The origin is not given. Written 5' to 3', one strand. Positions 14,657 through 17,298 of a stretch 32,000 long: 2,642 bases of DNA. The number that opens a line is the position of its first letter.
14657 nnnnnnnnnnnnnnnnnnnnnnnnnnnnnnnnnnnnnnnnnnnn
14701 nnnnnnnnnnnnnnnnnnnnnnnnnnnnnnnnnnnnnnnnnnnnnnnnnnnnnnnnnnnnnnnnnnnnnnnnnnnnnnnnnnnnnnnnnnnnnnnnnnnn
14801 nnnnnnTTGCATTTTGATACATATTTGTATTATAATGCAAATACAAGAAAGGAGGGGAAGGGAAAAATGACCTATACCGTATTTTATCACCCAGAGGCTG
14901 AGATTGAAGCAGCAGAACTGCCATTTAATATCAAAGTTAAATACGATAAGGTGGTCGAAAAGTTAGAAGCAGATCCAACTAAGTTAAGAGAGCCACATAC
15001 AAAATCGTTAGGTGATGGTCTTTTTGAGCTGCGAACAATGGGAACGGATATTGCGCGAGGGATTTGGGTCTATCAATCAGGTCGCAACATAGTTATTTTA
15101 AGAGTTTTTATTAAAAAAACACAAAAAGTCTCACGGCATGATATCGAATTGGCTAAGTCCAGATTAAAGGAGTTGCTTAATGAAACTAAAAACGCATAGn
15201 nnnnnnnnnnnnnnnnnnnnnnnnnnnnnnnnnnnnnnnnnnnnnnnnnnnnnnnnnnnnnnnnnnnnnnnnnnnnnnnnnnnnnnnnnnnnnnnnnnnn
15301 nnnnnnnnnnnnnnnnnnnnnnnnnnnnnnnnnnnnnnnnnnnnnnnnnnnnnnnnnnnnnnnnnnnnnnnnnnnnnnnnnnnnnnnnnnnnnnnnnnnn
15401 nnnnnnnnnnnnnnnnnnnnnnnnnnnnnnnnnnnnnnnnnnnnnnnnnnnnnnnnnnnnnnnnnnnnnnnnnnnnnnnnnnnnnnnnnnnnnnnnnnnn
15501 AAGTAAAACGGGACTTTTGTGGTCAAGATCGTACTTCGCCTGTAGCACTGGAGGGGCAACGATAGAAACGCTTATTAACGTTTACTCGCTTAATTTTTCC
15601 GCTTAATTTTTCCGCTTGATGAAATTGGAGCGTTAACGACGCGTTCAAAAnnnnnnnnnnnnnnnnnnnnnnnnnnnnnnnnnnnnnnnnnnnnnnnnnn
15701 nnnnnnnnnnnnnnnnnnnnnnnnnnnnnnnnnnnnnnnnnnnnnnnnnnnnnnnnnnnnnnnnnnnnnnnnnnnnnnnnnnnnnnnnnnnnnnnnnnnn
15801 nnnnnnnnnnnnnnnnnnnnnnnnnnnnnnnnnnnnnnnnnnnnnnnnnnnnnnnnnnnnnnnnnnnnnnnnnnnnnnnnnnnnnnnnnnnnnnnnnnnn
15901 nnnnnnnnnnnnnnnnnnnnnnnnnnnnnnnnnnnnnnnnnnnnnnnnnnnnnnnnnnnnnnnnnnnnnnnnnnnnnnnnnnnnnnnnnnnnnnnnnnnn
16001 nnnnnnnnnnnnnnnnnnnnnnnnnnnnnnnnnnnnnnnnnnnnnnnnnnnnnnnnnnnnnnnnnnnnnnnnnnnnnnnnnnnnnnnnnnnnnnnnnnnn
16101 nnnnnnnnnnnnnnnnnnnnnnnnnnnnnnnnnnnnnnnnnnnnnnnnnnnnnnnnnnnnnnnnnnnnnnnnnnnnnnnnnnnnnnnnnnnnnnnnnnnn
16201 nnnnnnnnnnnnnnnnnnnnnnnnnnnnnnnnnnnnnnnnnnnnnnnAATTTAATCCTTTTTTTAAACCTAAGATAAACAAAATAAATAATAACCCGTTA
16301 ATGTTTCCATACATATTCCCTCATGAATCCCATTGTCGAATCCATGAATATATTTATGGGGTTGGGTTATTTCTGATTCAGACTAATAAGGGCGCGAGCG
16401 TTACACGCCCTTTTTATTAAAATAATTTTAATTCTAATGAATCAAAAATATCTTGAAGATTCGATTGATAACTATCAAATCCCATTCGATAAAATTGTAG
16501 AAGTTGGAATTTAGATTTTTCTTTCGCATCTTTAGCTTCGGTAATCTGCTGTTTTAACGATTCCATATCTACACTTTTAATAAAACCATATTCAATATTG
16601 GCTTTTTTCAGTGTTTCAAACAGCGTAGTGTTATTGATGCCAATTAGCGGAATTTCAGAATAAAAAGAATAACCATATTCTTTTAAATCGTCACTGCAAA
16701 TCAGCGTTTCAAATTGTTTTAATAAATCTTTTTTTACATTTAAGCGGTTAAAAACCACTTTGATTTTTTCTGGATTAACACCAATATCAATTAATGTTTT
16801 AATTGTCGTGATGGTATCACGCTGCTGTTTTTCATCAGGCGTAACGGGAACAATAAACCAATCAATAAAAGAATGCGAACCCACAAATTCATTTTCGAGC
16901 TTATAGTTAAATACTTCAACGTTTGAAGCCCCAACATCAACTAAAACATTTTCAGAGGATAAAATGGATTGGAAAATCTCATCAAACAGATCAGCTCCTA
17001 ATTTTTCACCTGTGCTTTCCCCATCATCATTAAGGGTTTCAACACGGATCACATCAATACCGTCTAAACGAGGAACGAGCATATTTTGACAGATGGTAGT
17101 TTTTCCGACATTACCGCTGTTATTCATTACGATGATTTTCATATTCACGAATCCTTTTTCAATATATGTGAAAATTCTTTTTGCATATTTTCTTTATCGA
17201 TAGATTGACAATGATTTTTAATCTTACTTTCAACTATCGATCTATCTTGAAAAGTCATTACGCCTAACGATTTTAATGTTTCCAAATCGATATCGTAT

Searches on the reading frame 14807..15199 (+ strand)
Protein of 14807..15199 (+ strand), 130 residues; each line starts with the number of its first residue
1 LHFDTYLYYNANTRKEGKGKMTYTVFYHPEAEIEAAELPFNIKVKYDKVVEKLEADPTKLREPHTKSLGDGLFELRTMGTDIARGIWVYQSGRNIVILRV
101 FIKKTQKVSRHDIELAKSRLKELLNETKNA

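Call 94: search_protein_families(library=pfam, proteins=[window:14807-15199:+], max_evalue=0.001)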
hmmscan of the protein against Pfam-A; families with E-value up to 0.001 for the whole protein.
window:14807-15199:+ (130 aa): 1 family
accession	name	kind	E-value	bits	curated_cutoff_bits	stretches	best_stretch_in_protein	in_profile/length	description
PF05973.20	Gp49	-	6.8e-22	77.8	23.9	1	37-121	5-90/90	Phage derived protein Gp49-like (DUF891)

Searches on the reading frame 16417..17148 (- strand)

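Call 94: search_protein_families(library=pfam, proteins=[window:16417-17148:-], max_evalue=0.001)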
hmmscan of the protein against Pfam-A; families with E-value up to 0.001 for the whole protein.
window:16417-17148:- (243 aa): 0 families

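Call 122: search_protein_families(library=ncbifam, proteins=[window:16417-17148:-], max_evalue=0.01)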
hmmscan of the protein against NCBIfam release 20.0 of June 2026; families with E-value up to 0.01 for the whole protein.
window:16417-17148:- (243 aa): 2 families
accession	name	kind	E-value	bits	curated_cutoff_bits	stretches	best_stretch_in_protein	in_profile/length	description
NF041292.1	StbB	subfamily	2.2e-54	184.3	200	1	3-238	1-233/233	StbB family protein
NF005257.0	PRK06762.3-2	equivalog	0.00025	20.8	202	0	5-104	8-111/170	hypothetical protein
